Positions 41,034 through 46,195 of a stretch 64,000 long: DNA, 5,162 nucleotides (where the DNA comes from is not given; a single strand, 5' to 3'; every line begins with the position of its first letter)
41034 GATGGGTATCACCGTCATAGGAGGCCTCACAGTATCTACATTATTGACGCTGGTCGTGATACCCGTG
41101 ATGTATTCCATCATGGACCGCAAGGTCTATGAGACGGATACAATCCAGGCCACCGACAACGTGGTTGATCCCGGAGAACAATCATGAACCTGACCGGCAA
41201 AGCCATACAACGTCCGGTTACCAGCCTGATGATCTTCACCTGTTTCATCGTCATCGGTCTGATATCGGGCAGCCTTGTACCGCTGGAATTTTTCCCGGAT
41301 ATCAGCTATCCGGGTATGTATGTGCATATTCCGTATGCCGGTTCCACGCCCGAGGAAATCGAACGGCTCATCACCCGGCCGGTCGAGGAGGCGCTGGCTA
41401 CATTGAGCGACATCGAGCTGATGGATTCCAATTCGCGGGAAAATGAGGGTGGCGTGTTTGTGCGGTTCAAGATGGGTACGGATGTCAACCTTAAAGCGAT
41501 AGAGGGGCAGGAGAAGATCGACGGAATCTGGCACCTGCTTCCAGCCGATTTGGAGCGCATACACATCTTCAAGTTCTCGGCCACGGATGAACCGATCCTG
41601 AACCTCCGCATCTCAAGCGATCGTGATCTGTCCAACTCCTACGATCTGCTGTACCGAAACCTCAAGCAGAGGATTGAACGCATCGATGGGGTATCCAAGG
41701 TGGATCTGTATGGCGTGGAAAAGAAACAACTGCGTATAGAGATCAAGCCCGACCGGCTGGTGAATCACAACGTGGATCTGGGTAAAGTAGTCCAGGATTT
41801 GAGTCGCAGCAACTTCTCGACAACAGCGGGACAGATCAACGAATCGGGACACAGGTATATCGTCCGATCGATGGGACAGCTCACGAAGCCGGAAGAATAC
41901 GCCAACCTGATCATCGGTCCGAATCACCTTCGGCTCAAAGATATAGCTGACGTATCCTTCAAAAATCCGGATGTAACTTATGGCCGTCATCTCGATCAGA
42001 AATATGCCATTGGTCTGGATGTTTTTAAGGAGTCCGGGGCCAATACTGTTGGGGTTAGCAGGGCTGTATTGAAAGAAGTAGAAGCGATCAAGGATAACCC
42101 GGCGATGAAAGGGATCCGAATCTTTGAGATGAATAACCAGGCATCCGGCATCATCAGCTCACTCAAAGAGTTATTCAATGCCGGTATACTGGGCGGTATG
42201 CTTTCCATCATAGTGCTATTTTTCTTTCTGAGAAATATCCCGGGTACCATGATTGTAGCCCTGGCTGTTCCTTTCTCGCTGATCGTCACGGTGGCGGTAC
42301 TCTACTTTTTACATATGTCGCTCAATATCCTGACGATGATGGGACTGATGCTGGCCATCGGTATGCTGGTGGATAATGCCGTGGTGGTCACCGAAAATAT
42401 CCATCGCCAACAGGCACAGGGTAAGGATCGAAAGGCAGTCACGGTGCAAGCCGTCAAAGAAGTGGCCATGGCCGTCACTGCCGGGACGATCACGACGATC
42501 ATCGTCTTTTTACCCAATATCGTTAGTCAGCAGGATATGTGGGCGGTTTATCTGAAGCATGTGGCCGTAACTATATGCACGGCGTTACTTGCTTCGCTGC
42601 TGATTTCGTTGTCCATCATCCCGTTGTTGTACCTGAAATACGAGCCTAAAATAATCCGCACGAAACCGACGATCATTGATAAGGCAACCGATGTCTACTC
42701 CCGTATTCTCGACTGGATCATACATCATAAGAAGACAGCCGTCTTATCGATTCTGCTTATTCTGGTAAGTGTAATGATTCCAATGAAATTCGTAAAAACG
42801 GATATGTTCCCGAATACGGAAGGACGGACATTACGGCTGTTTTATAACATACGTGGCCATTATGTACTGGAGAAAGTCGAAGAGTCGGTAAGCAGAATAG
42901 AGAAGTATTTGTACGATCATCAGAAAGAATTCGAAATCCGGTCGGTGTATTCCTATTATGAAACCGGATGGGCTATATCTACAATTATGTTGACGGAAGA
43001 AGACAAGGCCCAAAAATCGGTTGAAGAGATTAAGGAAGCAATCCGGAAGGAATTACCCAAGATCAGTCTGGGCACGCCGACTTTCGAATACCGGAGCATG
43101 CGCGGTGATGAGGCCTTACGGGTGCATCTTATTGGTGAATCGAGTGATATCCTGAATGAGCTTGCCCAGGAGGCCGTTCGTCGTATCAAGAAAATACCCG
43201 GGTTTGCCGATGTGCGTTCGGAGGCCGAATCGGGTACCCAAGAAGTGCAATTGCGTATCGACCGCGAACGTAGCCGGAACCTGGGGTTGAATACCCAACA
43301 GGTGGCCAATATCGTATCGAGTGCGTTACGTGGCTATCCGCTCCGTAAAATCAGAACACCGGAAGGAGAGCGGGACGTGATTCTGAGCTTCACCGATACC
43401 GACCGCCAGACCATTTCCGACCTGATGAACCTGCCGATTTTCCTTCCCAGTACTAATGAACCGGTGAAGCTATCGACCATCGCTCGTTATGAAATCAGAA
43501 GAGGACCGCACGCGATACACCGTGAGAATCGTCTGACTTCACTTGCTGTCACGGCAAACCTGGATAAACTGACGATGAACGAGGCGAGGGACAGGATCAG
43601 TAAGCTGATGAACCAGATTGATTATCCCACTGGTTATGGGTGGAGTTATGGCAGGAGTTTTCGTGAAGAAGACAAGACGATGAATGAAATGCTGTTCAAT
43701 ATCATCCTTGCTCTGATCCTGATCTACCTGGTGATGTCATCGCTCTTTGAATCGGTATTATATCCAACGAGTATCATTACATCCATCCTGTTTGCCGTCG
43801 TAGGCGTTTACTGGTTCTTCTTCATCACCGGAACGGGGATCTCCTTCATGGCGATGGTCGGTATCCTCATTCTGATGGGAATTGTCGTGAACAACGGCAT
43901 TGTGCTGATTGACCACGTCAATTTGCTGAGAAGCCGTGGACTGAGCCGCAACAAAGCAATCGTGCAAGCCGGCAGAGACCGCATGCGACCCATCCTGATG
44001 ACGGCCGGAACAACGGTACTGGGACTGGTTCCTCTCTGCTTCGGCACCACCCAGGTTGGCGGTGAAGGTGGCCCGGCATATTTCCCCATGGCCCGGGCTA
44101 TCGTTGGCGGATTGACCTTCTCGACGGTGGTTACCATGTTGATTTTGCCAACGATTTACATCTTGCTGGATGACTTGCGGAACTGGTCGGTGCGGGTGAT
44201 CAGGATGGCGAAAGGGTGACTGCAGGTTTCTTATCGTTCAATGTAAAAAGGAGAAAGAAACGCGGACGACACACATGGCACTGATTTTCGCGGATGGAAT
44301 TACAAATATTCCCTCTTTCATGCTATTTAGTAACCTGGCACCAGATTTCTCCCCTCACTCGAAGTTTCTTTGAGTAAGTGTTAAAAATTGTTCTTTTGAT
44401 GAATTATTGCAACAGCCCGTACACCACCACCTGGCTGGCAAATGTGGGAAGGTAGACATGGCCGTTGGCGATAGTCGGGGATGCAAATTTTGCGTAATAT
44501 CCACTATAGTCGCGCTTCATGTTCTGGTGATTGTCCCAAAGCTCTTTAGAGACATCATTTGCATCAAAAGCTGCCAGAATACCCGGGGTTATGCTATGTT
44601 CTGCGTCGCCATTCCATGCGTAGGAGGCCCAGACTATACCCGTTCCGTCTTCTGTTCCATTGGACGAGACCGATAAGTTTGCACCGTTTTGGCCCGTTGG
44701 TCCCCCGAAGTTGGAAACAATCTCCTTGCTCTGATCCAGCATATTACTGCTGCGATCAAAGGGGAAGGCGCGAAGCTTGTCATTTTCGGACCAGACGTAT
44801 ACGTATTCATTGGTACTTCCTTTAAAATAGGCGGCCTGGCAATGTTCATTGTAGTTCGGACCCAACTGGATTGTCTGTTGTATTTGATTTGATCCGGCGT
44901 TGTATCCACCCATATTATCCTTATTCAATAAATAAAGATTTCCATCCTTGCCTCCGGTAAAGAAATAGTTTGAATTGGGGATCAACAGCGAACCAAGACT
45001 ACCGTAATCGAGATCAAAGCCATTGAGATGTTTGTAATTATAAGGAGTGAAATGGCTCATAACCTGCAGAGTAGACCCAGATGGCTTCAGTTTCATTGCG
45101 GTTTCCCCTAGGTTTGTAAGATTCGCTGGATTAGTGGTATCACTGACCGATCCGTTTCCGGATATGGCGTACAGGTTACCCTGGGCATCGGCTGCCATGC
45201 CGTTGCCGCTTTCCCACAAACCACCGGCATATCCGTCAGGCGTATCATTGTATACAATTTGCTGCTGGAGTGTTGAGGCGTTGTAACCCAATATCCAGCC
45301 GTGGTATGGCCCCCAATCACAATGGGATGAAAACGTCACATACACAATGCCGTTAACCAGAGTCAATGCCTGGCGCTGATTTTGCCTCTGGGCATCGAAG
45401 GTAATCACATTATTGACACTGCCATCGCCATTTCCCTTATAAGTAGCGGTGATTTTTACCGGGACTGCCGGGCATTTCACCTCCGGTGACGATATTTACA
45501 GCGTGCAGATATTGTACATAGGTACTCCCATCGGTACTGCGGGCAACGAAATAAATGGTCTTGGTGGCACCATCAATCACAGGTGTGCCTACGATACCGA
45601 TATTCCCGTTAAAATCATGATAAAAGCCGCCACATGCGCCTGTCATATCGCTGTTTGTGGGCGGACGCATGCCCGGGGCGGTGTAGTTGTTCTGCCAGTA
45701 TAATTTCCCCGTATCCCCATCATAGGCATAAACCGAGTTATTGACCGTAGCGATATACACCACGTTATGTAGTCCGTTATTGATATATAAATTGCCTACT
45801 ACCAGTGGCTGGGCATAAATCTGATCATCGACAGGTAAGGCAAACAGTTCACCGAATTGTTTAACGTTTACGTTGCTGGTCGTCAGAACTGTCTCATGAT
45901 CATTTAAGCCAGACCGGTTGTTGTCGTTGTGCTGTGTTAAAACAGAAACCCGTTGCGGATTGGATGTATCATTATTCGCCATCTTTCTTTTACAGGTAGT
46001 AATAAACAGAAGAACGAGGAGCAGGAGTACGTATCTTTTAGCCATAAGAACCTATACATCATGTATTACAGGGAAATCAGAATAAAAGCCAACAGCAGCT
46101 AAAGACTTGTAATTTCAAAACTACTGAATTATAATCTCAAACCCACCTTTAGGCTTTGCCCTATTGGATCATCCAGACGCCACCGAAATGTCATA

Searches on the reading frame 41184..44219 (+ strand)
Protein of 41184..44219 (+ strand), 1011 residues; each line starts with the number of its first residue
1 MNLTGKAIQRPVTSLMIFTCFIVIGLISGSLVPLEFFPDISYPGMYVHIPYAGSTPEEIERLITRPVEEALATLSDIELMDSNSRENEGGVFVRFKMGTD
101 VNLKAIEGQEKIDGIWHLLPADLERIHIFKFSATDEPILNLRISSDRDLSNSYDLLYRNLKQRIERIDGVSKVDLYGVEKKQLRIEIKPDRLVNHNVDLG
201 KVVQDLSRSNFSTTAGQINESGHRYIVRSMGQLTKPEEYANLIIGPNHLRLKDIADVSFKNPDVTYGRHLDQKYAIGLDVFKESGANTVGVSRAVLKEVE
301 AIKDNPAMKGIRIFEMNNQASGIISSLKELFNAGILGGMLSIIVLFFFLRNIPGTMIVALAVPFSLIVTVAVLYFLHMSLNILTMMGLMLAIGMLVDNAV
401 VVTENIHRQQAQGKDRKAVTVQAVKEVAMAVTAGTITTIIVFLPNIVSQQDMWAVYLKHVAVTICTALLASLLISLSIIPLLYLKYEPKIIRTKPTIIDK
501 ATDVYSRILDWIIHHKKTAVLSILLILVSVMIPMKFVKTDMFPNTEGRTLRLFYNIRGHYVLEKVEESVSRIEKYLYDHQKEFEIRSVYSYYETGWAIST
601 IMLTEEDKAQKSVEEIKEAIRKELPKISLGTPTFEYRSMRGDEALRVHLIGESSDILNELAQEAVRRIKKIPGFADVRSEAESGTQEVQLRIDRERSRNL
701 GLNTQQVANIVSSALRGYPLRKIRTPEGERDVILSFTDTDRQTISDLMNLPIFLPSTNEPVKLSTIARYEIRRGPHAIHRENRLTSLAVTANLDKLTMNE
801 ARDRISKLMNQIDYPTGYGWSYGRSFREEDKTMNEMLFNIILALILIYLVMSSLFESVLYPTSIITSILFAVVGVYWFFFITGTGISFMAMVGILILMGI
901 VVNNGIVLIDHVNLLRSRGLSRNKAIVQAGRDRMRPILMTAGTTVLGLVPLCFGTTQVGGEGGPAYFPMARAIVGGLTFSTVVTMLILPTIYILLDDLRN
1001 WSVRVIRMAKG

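Call 23: search_protein_families(library=pfam, proteins=[window:41184-44219:+], max_evalue=0.001)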
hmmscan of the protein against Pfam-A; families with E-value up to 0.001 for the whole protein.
window:41184-44219:+ (1011 aa): 3 families
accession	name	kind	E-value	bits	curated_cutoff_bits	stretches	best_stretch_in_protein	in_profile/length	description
PF00873.25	ACR_tran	-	5.2e-197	657.2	28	1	7-995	5-1020/1021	AcrB/AcrD/AcrF family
PF02355.23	SecD_SecF_C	-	3.7e-10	40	20.5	1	831-956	28-154/189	Protein export membrane protein SecD/SecF, C-terminal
PF03176.21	MMPL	-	0.00021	20.8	20.5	1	331-482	146-298/333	MMPL family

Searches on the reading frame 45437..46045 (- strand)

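Call 23: search_protein_families(library=pfam, proteins=[window:45437-46045:-], max_evalue=0.001)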
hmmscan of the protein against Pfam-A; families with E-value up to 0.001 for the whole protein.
window:45437-46045:- (202 aa): 1 family
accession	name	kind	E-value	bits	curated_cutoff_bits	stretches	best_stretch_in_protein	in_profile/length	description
PF13360.13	PQQ_2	-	5.4e-05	23.4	27.6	1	94-133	34-73/233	Outer membrane protein assembly factor BamB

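Call 52: search_protein_families(library=ncbifam, proteins=[window:45437-46045:-], max_evalue=0.001)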
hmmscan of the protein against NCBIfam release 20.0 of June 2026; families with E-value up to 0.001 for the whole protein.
window:45437-46045:- (202 aa): 0 families
